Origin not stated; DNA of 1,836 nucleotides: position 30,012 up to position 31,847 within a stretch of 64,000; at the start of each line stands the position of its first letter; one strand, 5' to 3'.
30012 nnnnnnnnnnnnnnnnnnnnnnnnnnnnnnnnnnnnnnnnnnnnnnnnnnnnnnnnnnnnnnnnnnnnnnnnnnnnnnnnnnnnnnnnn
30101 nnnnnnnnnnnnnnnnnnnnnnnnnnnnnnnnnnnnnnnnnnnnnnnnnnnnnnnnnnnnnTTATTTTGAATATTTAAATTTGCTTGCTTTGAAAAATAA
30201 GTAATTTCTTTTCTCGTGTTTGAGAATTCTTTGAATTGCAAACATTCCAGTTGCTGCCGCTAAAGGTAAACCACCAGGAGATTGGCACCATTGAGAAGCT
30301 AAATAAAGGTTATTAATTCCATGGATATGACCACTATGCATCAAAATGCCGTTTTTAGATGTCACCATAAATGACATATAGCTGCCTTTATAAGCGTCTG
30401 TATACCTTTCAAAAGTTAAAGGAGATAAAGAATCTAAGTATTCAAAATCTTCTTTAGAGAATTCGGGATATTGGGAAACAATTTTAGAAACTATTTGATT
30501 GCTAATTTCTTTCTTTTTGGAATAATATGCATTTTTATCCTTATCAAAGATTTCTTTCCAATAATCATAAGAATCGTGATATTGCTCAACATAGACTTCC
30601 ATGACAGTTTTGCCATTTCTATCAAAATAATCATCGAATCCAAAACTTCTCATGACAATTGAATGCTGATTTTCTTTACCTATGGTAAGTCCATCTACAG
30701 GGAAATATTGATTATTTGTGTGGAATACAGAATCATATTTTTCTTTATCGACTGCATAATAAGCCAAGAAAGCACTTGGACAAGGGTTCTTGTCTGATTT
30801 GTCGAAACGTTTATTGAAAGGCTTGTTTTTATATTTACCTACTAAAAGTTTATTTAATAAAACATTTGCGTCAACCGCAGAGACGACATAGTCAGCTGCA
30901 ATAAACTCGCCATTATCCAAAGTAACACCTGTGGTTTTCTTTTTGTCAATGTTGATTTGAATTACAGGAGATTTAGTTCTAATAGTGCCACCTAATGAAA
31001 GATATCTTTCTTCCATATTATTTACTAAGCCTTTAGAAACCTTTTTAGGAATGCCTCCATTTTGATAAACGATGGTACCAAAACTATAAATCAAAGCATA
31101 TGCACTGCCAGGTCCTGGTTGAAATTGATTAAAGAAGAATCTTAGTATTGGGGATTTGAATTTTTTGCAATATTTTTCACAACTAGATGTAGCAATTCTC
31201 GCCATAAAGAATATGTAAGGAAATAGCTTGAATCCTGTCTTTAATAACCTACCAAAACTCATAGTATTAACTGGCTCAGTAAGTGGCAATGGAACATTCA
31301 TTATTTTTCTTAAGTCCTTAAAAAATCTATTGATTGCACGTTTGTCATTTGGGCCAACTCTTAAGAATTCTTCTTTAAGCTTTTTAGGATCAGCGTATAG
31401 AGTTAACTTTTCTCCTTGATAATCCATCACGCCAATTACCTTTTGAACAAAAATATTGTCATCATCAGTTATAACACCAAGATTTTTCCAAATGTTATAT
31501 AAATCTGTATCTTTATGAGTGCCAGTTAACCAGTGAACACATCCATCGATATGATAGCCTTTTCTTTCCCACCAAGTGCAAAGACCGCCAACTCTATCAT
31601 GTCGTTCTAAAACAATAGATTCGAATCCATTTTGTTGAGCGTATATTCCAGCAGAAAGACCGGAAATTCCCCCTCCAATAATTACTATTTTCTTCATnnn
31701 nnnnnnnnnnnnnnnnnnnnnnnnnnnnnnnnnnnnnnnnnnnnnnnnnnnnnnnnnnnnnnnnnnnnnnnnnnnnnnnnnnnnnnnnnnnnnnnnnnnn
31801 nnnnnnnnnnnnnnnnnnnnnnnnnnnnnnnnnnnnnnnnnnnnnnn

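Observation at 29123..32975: Spermidine-synthase-fold protein juxtaposed with an MTA/SAH-deaminase-like amidohydrolase and an amine-oxidase-superfamily flavoprotein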

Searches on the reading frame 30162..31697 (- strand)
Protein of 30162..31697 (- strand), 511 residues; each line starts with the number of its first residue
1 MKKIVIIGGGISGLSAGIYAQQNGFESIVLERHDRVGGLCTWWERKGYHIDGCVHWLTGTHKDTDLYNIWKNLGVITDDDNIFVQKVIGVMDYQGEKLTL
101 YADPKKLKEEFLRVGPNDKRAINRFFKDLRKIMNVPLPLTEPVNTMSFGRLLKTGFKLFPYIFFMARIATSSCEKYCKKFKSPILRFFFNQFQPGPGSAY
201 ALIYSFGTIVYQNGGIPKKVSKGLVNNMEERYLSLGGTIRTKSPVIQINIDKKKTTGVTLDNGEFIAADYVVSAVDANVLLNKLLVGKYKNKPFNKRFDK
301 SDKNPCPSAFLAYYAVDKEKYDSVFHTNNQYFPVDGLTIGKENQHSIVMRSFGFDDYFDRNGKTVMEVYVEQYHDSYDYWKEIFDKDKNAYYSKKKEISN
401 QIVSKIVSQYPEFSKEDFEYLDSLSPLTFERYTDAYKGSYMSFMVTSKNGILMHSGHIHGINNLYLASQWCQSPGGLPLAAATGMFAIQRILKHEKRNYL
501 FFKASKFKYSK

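Call 3: search_protein_families(library=pfam, proteins=[window:30162-31697:-], max_evalue=0.01)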
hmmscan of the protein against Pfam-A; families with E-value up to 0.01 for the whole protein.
window:30162-31697:- (511 aa): 11 families
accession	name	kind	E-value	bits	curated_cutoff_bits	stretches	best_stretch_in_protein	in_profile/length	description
PF01593.30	Amino_oxidase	-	3.2e-23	83.2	19.8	1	11-491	1-442/443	Flavin containing amine oxidoreductase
PF13450.12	NAD_binding_8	-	6.8e-15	55.5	21.9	1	6-73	1-68/68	NAD(P)-binding Rossmann-like domain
PF01266.30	DAO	-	1.5e-11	44.9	27.9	1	3-39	1-37/353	FAD dependent oxidoreductase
PF03486.20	HI0933_like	-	4.2e-06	26.8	50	1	3-37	2-36/244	HI0933-like protein Rossmann domain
PF07992.20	Pyr_redox_2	-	5.4e-06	26.5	26.1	1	3-37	2-37/291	Pyridine nucleotide-disulphide oxidoreductase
PF12831.13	FAD_oxidored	-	8.2e-06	25.8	27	1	4-41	2-39/416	FAD dependent oxidoreductase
PF00890.30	FAD_binding_2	-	1.2e-05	25.1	20.4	1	4-40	2-37/414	FAD binding domain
PF13738.12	Pyr_redox_3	-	0.0003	20.6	30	1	5-42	1-39/305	Pyridine nucleotide-disulphide oxidoreductase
PF00070.33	Pyr_redox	-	0.0016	19.3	22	0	3-37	1-35/82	Pyridine nucleotide-disulphide oxidoreductase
PF00743.25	FMO-like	-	0.0023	16.9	22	1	2-44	2-44/532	Flavin-binding monooxygenase-like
PF01946.23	Thi4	-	0.0027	17.4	26.2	1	3-38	19-55/235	Thi4 family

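Call 4: search_protein_families(library=ncbifam, proteins=[window:30162-31697:-], max_evalue=0.01)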
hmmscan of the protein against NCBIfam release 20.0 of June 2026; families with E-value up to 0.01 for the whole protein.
window:30162-31697:- (511 aa): 57 families (the best 25 are shown)
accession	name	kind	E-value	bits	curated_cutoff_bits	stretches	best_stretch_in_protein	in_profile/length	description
TIGR02734.1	crtI_fam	subfamily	1e-27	97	238.1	1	4-326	1-322/504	phytoene desaturase family protein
TIGR02730.1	carot_isom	equivalog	4.1e-21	75.4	586.9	2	206-491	218-488/493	carotenoid isomerase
NF058655.1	CrtID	equivalog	8.4e-19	67.8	640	1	4-326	1-320/478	bifunctional phytoene desaturase/3,4-desaturase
NF005560.0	PRK07233.1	equivalog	1e-17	64.1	252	2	3-75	2-72/435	hypothetical protein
TIGR02733.1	desat_CrtD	equivalog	1.1e-17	63.9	549.7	2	2-118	2-118/492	C-3',4' desaturase CrtD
NF042421.1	hydcarot_desat_CrtD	equivalog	2.7e-16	59.1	500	1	1-482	1-474/487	1-hydroxycarotenoid 3,4-desaturase CrtD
NF045637.1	carotdesatCrtDProt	equivalog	4.6e-16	58.4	580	1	4-292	1-291/485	1-hydroxycarotenoid 3,4-desaturase CrtD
TIGR03467.1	HpnE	equivalog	1.4e-12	47.6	283.05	1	4-64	1-63/430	hydroxysqualene dehydroxylase HpnE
NF005547.0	PRK07208.1-3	equivalog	1.4e-10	40.5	380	1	2-97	5-95/465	hypothetical protein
NF005546.0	PRK07208.1-2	equivalog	6.2e-10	38.3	418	1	2-192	5-187/527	hypothetical protein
NF005548.0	PRK07208.1-4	equivalog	8.6e-10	37.8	389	1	1-280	3-274/488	hypothetical protein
TIGR02731.1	phytoene_desat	equivalog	5.1e-09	35.4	569.4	1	3-74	1-71/453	15-cis-phytoene desaturase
TIGR00562.1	proto_IX_ox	equivalog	8.7e-09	34.5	97.85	1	1-74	2-75/470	protoporphyrinogen oxidase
NF008845.0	PRK11883.1-5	equivalog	2e-07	29.7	560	1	2-51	5-60/468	protoporphyrinogen oxidase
NF045689.1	BCarotKetCrtO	equivalog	3.7e-07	29.1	1000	1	217-285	238-307/563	beta-carotene ketolase CrtO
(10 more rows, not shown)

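Call 19: search_solved_structures(query=window:30162-31697:-, max_evalue=0.001, show_alignments=1)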
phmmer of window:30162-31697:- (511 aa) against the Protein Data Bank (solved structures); distinct sequences matched with E-value up to 0.001: 39.
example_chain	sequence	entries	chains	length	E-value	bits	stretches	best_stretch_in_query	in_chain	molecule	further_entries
4rep_A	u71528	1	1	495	6.4e-12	48.1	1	1-495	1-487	Gamma-carotene desaturase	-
3nrn_A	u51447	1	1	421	8.3e-09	37.8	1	4-74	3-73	uncharacterized protein PF1083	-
1xpq_A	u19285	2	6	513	2.5e-06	29.6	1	2-104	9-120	Polyamine oxidase FMS1 | FMS1 protein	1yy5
4ech_A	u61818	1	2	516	2.5e-06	29.6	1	2-104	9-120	Polyamine oxidase FMS1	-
4gdp_A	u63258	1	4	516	2.5e-06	29.6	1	2-104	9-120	Polyamine oxidase FMS1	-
1rsg_A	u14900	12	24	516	2.5e-06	29.6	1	2-104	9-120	FMS1 protein | Polyamine oxidase FMS1 | fms1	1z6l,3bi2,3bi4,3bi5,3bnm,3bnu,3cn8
2c75_A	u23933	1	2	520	3.1e-06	29.3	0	4-51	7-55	AMINE OXIDASE (FLAVIN-CONTAINING) B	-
2c72_A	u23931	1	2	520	3.1e-06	29.3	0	4-51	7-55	AMINE OXIDASE (FLAVIN-CONTAINING) B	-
1gos_A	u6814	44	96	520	3.1e-06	29.3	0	4-51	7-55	MONOAMINE OXIDASE | AMINE OXIDASE [FLAVIN-CONTAINING] B | AMINE OXIDASE (FLAVIN-CONTAINING) B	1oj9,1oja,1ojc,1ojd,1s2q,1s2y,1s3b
2c73_A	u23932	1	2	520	3.1e-06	29.3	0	4-51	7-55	AMINE OXIDASE (FLAVIN-CONTAINING) B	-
2c76_A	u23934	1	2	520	3.1e-06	29.3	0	4-51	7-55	AMINE OXIDASE (FLAVIN-CONTAINING) B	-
2xfu_A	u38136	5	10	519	3.1e-06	29.3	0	4-51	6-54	Amine oxidase [flavin-containing] B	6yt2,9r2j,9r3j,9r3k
2bk4_A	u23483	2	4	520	3.7e-06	29.1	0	4-51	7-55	AMINE OXIDASE [FLAVIN-CONTAINING] B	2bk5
2xfo_A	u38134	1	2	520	4.5e-06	28.8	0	4-51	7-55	Amine oxidase [flavin-containing] B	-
3zyx_A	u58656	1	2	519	4.5e-06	28.8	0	4-51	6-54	AMINE OXIDASE [FLAVIN-CONTAINING] B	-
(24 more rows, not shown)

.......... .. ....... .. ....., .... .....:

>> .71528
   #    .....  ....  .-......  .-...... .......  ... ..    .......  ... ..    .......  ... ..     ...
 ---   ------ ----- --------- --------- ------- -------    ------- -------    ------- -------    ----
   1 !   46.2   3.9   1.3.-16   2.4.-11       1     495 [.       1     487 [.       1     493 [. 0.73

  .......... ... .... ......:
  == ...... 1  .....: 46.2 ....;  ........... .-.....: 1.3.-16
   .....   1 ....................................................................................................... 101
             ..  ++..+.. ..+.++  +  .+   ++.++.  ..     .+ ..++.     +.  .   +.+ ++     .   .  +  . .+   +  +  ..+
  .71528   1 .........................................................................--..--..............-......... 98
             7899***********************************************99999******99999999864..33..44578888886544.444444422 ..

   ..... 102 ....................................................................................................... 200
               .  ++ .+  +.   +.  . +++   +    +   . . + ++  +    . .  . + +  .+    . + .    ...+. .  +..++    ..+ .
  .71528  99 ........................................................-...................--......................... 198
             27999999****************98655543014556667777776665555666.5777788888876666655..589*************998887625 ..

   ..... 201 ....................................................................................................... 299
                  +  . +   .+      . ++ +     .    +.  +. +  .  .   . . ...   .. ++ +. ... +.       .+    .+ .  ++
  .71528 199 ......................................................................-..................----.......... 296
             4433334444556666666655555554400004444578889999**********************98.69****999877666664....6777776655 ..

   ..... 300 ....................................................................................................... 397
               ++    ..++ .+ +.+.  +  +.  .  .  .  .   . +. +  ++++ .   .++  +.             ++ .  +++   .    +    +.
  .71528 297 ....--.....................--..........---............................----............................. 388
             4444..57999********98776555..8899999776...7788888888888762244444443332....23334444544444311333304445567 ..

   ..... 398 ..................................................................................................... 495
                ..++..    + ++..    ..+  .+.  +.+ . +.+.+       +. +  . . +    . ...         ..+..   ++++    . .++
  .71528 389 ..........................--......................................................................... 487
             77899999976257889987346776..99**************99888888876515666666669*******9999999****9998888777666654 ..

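Call 21: find_homologous_proteins(query=window:30162-31697:-, max_evalue=1e-10)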
Query window:30162-31697:- (511 aa): 1310 proteins with E <= 1e-10 among 8000 candidates; the best 120 are listed.
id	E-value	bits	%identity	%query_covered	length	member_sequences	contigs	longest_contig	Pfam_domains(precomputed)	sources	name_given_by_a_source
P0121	0.0e+0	1188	100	100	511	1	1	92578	PF01266.31,PF01593.31,PF13450.13,PF00890.31,PF07992.21,PF03486.21,PF12831.14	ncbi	-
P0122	2.5e-176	605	52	97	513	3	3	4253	PF01266.31,PF01593.31,PF13450.13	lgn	-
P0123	9.6e-173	594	51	100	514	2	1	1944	PF01266.31,PF01593.31,PF13450.13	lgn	-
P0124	4.1e-171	588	50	100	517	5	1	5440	PF01266.31,PF01593.31,PF13450.13,PF07992.21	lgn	-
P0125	2.2e-166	573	50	97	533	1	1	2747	PF01266.31,PF01593.31,PF13450.13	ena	-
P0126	1.4e-160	553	47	97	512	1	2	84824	PF01266.31,PF01593.31,PF13450.13,PF00890.31,PF03486.21,PF12831.14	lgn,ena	-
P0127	7.2e-137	475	45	100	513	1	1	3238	PF01266.31,PF01593.31,PF13450.13,PF00890.31,PF07992.21,PF12831.14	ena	-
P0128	1.6e-136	474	42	97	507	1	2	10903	PF01266.31,PF01593.31,PF13450.13,PF00890.31,PF07992.21,PF01134.29,PF12831.14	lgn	-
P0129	2.2e-134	467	43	100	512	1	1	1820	PF01266.31,PF01593.31,PF13450.13,PF00890.31,PF07992.21,PF03486.21,PF12831.14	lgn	-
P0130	7.5e-134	465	44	97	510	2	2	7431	PF01266.31,PF01593.31,PF13450.13,PF00890.31,PF07992.21,PF03486.21,PF12831.14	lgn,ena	-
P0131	2.1e-133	464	43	95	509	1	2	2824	PF01266.31,PF01593.31,PF13450.13,PF07992.21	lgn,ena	-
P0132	4.8e-133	463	42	98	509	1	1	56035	PF01266.31,PF01593.31,PF13450.13,PF00890.31,PF07992.21,PF03486.21,PF12831.14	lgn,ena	-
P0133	7.5e-133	462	44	98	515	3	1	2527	PF01266.31,PF01593.31,PF13450.13,PF00890.31,PF07992.21,PF12831.14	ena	-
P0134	9.7e-133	462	43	98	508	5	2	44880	PF01266.31,PF01593.31,PF13450.13,PF00890.31,PF07992.21,PF03486.21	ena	-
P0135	2.6e-132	460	44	98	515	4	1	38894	PF01266.31,PF01593.31,PF13450.13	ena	-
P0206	1.1e-123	432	40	100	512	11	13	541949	PF01266.31,PF01593.31,PF13450.13,PF00890.31,PF12831.14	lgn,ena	-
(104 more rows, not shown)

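Call 24: find_encoding_contigs(protein=P0126, flank=6000, max_places=3)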
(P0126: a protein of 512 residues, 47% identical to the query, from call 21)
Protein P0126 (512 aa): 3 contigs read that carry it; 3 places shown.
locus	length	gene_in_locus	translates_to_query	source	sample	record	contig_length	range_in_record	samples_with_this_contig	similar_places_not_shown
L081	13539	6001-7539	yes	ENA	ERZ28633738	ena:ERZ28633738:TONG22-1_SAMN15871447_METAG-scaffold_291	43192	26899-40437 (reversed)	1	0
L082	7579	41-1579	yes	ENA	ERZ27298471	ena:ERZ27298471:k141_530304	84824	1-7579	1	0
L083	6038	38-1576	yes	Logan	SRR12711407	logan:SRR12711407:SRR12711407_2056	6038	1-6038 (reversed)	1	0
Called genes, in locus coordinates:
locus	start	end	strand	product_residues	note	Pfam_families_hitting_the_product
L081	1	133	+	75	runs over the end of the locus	-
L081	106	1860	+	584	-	PF00563:EAL (faint)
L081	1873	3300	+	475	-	PF00587:tRNA-synt_2b, PF03129:HGTP_anticodon, PF09180:ProRS-C_1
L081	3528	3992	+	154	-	-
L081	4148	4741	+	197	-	PF01066:CDP-OH_P_transf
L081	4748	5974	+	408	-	PF01979:Amidohydro_1, PF07969:Amidohydro_3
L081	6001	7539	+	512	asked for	PF00890:FAD_binding_2 (faint), PF01266:DAO (faint), PF03486:HI0933_like (faint), PF12831:FAD_oxidored (faint), PF13450:NAD_binding_8, PF01593:Amino_oxidase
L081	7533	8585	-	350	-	PF01564:Spermine_synth (faint)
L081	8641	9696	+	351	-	-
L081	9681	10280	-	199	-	PF01725:Ham1p_like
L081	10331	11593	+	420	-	-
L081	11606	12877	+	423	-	PF20434:BD-FAE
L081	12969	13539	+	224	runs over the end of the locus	PF01048:PNP_UDP_1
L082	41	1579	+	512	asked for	PF00890:FAD_binding_2 (faint), PF01266:DAO (faint), PF03486:HI0933_like (faint), PF12831:FAD_oxidored (faint), PF13450:NAD_binding_8, PF01593:Amino_oxidase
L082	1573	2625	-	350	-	PF01564:Spermine_synth (faint)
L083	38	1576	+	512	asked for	PF00890:FAD_binding_2 (faint), PF01266:DAO (faint), PF03486:HI0933_like (faint), PF12831:FAD_oxidored (faint), PF13450:NAD_binding_8, PF01593:Amino_oxidase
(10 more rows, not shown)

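Call 25: find_encoding_contigs(protein=P0206, flank=6000, max_places=3)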
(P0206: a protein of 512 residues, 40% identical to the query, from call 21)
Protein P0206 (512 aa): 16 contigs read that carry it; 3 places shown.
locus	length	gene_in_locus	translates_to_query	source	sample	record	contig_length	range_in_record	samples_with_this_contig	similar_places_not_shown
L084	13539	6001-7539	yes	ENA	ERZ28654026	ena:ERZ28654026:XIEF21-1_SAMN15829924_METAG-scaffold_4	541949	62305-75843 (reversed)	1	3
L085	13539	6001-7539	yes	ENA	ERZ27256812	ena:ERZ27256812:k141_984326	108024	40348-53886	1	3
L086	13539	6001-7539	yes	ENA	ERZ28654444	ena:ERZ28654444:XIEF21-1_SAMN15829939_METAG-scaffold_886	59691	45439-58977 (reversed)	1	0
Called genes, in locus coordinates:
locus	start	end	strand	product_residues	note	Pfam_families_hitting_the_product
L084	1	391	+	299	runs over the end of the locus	PF02368:Big_2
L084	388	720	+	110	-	-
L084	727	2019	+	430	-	PF00999:Na_H_Exchanger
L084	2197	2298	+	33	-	-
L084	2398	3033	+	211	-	PF02659:Mntp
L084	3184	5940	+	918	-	PF00690:Cation_ATPase_N, PF00122:E1-E2_ATPase, PF00702:Hydrolase, PF13246:Cation_ATPase, PF00689:Cation_ATPase_C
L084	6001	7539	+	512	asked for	PF00890:FAD_binding_2 (faint), PF01266:DAO (faint), PF01593:Amino_oxidase, PF12831:FAD_oxidored (weak), PF13450:NAD_binding_8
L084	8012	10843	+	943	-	PF09479:Flg_new (weak)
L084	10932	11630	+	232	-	-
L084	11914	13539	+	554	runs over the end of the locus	PF16927:HisKA_7TM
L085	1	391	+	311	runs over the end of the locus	PF02368:Big_2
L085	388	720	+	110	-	-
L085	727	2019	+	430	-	PF00999:Na_H_Exchanger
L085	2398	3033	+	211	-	PF02659:Mntp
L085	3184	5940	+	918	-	PF00690:Cation_ATPase_N, PF00122:E1-E2_ATPase, PF00702:Hydrolase, PF13246:Cation_ATPase, PF00689:Cation_ATPase_C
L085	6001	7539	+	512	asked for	PF00890:FAD_binding_2 (faint), PF01266:DAO (faint), PF01593:Amino_oxidase, PF12831:FAD_oxidored (weak), PF13450:NAD_binding_8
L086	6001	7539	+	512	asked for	PF00890:FAD_binding_2 (faint), PF01266:DAO (faint), PF01593:Amino_oxidase, PF12831:FAD_oxidored (weak), PF13450:NAD_binding_8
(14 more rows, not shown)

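Call 28: find_encoding_contigs(protein=P0124, flank=6000, max_places=2)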
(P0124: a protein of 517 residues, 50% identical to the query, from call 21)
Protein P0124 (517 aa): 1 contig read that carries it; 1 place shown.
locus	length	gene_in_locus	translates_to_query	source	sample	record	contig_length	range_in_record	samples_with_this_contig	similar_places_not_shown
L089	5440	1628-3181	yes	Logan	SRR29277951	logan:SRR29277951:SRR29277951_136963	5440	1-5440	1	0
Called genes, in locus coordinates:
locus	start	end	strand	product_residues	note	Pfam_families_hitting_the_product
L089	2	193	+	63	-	?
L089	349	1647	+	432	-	PF01979:Amidohydro_1, PF07969:Amidohydro_3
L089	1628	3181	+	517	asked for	PF01266:DAO (faint), PF07992:Pyr_redox_2 (faint), PF13450:NAD_binding_8, PF01593:Amino_oxidase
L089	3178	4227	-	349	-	PF01564:Spermine_synth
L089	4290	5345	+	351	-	-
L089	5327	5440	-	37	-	?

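Call 29: find_encoding_contigs(protein=P0132, flank=6000, max_places=2)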
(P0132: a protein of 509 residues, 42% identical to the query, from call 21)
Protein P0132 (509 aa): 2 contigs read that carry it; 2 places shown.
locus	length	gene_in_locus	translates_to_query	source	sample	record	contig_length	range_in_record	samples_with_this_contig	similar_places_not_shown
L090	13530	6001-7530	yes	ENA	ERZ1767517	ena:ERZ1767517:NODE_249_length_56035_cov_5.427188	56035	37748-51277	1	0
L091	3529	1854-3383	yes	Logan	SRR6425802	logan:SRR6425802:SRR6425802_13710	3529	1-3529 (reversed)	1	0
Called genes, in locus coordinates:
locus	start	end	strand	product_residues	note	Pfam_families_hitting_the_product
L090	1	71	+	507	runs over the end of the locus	PF02872:5_nucleotid_C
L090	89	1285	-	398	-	PF01545:Cation_efflux, PF16916:ZT_dimer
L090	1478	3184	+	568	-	-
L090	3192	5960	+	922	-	PF00690:Cation_ATPase_N, PF00122:E1-E2_ATPase, PF00702:Hydrolase, PF13246:Cation_ATPase, PF00689:Cation_ATPase_C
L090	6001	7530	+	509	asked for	PF00890:FAD_binding_2 (weak), PF01266:DAO (faint), PF01593:Amino_oxidase, PF03486:HI0933_like (faint), PF07992:Pyr_redox_2 (faint), PF12831:FAD_oxidored (weak), PF13450:NAD_binding_8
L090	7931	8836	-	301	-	PF12833:HTH_18, PF00165:HTH_AraC (weak)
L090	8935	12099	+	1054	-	PF00149:Metallophos (weak), PF12850:Metallophos_2 (faint)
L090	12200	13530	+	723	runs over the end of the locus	PF00122:E1-E2_ATPase, PF00702:Hydrolase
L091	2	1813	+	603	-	?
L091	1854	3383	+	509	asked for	PF00890:FAD_binding_2 (weak), PF01266:DAO (faint), PF01593:Amino_oxidase, PF03486:HI0933_like (faint), PF07992:Pyr_redox_2 (faint), PF12831:FAD_oxidored (weak), PF13450:NAD_binding_8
